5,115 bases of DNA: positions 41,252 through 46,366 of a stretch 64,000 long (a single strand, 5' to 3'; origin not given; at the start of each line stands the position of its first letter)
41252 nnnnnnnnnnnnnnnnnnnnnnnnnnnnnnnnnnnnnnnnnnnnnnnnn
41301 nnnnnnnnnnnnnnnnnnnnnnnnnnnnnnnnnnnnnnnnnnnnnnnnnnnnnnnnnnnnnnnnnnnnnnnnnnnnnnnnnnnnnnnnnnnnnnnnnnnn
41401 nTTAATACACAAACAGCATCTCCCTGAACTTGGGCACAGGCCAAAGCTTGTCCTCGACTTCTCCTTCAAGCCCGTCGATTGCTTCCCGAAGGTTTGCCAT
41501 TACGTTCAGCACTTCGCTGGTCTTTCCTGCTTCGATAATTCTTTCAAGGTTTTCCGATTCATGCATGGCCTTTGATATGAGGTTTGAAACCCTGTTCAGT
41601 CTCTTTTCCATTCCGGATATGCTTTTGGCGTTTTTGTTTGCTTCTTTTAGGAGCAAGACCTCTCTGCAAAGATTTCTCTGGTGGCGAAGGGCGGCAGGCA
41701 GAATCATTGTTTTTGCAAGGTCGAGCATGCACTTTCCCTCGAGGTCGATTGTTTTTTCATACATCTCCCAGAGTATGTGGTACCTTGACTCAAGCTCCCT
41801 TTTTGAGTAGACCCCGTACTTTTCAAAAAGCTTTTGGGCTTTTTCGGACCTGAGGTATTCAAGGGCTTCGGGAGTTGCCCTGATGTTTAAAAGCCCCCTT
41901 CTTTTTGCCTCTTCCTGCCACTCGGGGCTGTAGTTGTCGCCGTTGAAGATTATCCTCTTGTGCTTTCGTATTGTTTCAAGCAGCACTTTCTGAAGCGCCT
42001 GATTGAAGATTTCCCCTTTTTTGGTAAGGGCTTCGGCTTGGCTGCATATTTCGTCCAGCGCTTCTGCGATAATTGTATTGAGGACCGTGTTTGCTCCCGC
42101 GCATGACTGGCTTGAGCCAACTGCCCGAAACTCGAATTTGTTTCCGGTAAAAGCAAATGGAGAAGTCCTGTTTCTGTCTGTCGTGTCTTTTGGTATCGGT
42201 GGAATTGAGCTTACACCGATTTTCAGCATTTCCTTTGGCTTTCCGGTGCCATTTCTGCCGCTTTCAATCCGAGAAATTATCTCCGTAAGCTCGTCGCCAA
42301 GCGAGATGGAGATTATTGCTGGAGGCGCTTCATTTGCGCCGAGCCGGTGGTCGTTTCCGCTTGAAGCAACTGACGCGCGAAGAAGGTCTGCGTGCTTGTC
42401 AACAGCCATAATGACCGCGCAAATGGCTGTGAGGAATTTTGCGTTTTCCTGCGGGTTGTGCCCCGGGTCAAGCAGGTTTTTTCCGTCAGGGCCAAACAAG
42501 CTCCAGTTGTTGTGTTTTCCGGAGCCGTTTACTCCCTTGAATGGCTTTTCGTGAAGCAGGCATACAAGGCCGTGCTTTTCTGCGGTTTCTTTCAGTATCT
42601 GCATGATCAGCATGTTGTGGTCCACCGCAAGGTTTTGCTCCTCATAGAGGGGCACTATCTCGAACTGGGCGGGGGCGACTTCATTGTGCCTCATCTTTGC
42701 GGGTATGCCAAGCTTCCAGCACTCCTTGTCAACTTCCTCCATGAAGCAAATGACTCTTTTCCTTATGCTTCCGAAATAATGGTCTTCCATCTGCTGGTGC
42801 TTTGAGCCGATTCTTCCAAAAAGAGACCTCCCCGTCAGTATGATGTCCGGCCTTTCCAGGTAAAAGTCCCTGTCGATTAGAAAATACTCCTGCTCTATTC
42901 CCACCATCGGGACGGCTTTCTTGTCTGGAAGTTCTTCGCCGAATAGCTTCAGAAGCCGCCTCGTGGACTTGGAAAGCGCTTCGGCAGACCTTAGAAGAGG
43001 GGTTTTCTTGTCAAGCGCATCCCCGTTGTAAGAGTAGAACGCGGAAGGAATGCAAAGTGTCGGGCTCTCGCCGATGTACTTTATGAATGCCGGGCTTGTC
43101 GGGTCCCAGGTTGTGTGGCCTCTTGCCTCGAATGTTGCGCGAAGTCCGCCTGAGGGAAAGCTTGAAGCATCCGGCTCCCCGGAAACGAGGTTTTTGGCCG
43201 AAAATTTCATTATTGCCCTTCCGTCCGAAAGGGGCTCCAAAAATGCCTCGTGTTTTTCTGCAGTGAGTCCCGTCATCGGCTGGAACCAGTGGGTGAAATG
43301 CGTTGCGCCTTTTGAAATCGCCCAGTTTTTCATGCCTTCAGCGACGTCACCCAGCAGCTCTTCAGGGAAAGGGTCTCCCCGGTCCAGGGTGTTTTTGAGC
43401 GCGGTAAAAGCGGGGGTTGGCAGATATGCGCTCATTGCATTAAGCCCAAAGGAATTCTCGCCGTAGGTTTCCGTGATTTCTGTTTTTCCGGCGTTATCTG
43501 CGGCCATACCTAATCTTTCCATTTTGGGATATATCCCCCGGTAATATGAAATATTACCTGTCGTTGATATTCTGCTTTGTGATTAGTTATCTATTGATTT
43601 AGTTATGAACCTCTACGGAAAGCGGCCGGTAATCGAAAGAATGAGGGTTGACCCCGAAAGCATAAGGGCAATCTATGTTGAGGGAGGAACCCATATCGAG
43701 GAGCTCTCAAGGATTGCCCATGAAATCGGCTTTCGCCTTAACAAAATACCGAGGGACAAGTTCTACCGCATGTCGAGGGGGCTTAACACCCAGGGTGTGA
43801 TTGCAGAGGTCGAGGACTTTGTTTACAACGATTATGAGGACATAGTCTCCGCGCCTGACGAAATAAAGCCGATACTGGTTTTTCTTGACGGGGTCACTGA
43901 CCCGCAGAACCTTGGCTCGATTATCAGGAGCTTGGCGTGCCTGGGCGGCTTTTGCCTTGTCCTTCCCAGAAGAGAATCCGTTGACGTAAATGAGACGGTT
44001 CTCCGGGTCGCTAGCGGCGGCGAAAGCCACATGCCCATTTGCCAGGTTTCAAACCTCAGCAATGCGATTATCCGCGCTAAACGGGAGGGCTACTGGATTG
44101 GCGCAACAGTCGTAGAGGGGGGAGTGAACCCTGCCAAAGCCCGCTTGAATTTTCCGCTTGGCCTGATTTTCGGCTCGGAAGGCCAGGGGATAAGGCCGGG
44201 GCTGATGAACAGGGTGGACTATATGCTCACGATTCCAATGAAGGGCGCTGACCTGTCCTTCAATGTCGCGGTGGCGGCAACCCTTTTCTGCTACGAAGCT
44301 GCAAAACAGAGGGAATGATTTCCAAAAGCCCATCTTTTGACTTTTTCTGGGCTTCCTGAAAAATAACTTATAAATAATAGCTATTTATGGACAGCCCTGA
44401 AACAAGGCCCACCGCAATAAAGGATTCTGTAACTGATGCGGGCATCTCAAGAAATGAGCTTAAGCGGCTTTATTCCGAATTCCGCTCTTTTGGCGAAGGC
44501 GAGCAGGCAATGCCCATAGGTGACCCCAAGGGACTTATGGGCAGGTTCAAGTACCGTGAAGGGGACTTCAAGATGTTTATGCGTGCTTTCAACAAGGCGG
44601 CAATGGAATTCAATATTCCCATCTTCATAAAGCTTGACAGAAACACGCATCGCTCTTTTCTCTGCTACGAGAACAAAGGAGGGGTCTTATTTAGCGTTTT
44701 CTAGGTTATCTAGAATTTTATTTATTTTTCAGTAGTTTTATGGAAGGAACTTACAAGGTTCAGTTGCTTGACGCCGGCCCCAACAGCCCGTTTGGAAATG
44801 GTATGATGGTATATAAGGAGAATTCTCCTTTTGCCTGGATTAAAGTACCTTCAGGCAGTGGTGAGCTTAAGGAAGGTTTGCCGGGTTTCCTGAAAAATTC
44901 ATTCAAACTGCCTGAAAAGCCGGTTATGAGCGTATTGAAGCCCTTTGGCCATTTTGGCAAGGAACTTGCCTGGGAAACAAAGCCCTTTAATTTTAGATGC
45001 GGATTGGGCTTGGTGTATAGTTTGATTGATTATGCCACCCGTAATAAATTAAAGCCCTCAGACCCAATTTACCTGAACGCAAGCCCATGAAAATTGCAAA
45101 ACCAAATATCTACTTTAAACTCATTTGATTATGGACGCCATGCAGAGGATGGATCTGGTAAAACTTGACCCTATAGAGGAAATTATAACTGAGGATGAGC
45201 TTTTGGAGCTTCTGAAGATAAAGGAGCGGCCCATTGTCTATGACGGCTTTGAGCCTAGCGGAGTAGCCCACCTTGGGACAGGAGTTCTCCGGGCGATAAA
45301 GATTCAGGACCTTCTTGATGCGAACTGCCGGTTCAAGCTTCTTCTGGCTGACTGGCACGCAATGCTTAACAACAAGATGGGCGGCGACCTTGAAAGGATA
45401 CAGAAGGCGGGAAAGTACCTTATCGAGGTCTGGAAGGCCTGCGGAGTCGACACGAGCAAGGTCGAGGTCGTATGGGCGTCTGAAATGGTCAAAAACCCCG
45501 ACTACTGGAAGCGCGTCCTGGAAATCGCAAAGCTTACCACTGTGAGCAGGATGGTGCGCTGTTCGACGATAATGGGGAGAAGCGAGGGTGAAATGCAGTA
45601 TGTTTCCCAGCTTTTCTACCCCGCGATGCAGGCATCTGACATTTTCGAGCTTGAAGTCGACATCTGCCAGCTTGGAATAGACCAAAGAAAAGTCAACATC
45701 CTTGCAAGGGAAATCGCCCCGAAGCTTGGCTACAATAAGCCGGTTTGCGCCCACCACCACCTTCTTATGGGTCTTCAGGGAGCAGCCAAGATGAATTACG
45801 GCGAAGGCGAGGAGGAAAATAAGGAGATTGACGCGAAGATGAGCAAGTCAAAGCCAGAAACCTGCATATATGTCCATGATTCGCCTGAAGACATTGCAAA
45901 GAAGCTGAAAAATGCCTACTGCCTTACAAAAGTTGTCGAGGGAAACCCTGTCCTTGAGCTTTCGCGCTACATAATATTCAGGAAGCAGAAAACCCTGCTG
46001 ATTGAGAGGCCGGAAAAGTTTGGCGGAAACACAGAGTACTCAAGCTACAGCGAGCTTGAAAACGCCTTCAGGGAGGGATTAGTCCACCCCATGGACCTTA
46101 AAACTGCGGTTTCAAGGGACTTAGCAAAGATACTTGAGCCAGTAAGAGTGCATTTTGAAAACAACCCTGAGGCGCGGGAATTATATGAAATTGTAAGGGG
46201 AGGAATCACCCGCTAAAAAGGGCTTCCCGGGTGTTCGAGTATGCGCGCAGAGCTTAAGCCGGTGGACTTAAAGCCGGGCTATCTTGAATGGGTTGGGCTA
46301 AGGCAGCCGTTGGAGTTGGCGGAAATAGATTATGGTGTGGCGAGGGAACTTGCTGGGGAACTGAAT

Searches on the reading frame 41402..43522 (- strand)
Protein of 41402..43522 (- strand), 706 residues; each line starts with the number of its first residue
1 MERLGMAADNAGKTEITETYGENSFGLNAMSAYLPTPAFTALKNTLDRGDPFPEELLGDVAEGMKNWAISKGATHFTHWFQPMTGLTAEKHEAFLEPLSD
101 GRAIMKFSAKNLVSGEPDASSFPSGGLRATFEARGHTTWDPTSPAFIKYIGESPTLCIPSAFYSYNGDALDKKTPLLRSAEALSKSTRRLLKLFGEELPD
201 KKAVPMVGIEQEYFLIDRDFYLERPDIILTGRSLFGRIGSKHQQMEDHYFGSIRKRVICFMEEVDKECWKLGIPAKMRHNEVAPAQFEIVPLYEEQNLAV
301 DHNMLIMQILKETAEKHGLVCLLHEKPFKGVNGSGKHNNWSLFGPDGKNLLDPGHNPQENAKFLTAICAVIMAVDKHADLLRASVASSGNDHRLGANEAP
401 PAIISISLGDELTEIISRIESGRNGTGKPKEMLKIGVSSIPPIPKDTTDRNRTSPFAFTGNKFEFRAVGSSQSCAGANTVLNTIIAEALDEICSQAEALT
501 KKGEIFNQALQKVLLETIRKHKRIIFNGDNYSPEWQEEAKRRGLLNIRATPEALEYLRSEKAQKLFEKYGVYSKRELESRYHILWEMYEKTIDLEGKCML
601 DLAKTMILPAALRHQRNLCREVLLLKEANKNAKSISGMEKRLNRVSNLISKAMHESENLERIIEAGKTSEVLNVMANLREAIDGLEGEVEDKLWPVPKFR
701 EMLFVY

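Call 50: search_protein_families(library=pfam, proteins=[window:41402-43522:-], max_evalue=0.00001)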
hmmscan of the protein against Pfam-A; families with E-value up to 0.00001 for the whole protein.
window:41402-43522:- (706 aa): 3 families
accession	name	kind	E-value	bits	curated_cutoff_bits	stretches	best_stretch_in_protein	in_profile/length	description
PF12437.13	GSIII_N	-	9.3e-69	230.6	25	1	17-179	2-160/160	Glutamine synthetase type III N terminal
PF18318.6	Gln-synt_C-ter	-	3.8e-42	143.2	22.7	1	509-623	1-115/118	Glutamine synthetase C-terminal domain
PF00120.29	Gln-synt_C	-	3.5e-22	79.4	24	1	186-387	3-201/344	Glutamine synthetase, catalytic domain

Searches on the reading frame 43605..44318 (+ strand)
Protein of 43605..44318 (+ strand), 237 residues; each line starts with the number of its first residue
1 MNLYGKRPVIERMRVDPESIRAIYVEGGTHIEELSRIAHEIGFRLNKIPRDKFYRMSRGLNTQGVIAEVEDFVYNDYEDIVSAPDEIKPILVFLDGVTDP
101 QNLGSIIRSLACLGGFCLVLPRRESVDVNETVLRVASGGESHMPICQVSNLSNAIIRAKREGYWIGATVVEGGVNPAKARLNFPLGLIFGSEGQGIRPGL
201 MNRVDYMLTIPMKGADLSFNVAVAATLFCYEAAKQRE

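Call 50: search_protein_families(library=pfam, proteins=[window:43605-44318:+], max_evalue=0.00001)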
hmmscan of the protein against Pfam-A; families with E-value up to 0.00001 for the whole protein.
window:43605-44318:+ (237 aa): 2 families
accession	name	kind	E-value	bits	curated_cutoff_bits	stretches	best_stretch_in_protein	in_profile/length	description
PF00588.24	SpoU_methylase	-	2.4e-32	112.4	29.7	1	90-230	2-142/142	SpoU rRNA Methylase family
PF08032.17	SpoU_sub_bind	-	3.7e-10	40.4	22.8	1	3-71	2-72/76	RNA 2'-O ribose methyltransferase substrate binding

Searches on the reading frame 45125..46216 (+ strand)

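Call 50: search_protein_families(library=pfam, proteins=[window:45125-46216:+], max_evalue=0.00001)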
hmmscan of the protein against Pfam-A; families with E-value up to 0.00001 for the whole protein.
window:45125-46216:+ (363 aa): 1 family
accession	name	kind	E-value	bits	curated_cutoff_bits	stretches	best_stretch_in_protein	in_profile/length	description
PF00579.31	tRNA-synt_1b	-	2.7e-55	188.2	21.1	1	34-337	4-291/292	tRNA synthetases class I (W and Y)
